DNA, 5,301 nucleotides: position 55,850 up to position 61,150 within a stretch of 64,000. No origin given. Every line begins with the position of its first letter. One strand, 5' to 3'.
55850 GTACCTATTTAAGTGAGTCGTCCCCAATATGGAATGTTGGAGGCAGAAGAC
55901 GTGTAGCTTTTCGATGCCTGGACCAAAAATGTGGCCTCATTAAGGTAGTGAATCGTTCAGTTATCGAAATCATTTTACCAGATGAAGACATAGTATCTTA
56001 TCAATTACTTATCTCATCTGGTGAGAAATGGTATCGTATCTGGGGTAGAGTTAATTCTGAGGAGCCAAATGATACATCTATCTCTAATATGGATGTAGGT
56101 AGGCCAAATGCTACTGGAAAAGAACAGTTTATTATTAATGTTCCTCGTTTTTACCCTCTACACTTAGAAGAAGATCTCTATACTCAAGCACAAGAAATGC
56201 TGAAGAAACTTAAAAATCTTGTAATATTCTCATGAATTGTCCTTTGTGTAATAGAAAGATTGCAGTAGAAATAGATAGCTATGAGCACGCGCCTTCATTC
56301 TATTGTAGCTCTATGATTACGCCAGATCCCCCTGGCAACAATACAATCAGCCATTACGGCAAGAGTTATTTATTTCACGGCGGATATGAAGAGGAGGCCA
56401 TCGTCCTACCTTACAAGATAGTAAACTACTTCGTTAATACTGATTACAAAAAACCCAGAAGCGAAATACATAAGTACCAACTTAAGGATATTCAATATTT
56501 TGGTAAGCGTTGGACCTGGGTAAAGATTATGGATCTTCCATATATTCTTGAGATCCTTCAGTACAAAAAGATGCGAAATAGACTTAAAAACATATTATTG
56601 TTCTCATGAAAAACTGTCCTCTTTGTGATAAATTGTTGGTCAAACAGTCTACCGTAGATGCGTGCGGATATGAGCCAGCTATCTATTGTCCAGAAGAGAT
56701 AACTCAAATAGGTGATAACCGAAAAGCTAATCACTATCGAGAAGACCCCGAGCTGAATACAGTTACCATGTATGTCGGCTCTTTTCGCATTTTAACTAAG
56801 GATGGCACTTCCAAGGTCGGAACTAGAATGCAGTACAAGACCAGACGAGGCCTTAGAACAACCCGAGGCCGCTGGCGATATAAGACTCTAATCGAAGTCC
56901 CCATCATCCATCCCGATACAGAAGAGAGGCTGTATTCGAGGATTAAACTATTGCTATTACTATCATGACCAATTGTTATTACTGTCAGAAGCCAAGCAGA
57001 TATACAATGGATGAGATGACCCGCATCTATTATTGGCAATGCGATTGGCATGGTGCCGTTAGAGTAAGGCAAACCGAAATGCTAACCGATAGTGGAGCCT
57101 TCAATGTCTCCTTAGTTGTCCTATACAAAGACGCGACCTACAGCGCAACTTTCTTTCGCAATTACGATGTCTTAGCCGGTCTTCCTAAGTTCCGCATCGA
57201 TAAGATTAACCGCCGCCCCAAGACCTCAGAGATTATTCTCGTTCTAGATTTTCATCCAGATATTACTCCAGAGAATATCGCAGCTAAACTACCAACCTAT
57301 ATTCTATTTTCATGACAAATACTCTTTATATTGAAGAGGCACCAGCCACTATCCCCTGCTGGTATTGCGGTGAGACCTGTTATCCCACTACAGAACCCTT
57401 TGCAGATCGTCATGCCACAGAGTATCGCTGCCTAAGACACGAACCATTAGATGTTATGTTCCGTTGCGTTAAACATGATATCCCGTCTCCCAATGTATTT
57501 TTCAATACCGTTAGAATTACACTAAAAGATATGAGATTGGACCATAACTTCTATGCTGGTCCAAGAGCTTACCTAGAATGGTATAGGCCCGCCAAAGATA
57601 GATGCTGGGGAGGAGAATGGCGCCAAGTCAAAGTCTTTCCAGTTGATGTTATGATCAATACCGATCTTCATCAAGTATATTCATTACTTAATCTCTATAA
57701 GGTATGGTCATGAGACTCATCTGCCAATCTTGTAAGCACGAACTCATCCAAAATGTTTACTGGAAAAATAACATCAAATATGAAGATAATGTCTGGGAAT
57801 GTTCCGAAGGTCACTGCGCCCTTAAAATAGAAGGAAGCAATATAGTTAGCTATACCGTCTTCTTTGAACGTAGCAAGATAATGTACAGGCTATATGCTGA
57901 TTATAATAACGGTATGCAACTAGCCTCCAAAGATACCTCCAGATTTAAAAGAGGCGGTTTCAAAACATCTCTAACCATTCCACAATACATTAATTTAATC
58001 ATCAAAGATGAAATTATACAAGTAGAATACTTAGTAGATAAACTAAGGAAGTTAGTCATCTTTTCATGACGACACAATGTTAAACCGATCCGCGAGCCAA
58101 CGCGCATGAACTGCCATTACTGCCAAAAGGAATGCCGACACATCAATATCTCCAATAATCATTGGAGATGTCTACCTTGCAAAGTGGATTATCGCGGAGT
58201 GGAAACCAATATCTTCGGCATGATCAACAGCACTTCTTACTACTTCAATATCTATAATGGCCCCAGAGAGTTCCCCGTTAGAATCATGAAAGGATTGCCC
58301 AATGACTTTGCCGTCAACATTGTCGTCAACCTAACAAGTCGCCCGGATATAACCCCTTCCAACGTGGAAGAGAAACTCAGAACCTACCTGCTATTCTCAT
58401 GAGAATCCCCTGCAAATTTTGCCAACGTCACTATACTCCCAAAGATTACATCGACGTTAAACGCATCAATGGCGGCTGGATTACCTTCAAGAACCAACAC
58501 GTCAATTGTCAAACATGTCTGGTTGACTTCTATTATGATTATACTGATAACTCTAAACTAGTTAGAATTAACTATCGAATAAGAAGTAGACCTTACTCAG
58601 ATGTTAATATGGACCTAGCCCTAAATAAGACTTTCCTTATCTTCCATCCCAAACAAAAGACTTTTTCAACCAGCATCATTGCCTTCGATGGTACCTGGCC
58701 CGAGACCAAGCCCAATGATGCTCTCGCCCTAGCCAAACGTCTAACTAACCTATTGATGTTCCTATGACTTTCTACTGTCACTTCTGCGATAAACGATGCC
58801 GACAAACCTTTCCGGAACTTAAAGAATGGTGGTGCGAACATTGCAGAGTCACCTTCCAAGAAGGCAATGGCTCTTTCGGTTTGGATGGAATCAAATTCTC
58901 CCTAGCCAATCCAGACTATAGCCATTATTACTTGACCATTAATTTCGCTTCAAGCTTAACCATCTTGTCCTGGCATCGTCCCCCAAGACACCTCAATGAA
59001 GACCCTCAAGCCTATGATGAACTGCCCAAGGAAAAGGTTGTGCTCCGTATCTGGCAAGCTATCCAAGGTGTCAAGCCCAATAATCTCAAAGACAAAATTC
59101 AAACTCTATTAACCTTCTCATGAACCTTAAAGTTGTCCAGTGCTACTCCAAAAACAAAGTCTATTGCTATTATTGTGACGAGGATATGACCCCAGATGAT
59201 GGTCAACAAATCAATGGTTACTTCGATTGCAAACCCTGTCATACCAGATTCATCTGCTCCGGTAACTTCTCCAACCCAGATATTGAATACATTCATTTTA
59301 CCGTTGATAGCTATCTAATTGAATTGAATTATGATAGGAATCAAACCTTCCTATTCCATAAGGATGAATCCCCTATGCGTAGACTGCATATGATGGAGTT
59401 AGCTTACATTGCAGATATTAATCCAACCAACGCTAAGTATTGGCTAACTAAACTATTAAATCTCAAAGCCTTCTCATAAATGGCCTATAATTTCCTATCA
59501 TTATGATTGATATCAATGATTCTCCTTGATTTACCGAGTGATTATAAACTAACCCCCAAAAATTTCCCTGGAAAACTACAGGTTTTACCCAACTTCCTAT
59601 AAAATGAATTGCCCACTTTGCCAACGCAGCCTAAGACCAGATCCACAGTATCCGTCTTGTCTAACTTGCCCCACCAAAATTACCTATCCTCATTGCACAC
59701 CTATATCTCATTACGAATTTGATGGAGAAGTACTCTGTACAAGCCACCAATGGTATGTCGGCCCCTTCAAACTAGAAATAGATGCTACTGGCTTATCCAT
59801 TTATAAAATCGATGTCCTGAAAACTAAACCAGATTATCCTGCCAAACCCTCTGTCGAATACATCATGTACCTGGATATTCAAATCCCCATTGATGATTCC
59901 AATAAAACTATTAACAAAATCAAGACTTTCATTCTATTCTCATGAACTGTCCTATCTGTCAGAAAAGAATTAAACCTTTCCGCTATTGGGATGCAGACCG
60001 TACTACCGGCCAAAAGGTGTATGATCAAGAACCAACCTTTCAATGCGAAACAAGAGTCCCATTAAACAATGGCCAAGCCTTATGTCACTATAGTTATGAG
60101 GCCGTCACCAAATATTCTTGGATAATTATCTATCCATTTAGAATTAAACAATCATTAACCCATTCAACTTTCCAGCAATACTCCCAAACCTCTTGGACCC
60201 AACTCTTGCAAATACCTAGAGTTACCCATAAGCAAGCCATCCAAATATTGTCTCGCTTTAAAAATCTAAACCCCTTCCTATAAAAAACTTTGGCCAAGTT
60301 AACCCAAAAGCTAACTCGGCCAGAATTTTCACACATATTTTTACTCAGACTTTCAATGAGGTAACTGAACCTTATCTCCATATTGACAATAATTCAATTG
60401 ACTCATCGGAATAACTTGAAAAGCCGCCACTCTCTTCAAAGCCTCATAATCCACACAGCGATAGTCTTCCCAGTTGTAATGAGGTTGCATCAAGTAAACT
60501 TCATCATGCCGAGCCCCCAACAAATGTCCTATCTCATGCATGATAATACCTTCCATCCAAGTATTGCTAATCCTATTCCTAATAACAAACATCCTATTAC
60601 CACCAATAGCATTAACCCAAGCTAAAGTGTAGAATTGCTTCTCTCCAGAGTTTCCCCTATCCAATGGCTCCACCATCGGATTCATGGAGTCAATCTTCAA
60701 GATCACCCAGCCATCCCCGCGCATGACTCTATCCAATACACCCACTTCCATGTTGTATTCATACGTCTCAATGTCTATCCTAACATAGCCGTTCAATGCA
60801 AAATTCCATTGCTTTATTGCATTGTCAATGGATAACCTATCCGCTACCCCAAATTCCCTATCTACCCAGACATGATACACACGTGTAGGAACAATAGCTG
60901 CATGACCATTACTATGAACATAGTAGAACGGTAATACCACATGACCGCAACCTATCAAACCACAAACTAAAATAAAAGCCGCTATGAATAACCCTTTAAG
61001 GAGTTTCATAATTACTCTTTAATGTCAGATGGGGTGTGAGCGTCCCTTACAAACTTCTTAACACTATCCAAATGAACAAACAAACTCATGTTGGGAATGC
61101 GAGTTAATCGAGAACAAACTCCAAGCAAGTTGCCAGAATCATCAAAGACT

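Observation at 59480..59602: The C-terminal tag exists on its own as a 28-aa micro-ORF or relic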

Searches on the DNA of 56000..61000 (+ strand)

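Call 8: search_dna_similar(query=window:56000-61000:+, collection=phages, mode=near)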
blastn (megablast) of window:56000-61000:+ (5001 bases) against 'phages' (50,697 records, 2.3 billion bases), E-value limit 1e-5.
No match.

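Call 32: search_rna_families(source=window, start=59000, end=60500, threshold=evalue, max_evalue=1)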
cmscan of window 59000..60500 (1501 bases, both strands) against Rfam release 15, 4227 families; matches with E-value up to 1: 2.
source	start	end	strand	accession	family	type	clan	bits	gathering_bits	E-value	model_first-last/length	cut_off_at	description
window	60284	60329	-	RF04202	MIR5380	Gene; miRNA;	-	22.6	150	0.15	1-137/137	no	MIR5380 microRNA precursor family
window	59010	59055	+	RF00201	snoZ278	Gene; snRNA; snoRNA; CD-box;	-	20.6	36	0.32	1-115/115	no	Small nucleolar RNA Z278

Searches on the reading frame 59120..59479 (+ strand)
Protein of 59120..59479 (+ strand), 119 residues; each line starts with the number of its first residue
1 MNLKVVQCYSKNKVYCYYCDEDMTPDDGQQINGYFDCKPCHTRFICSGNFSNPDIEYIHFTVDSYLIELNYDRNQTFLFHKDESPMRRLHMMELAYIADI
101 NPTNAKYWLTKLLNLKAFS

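Call 12: search_protein_families(library=pfam, proteins=[window:59120-59479:+], max_evalue=0.01)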
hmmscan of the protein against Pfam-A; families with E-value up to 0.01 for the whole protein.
window:59120-59479:+ (119 aa): 0 families

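Call 15: search_dna_similar(query=window:59120-59479:+, collection=phages, mode=protein, max_evalue=0.001)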
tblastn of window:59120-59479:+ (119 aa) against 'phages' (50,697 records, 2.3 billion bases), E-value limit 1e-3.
No match.
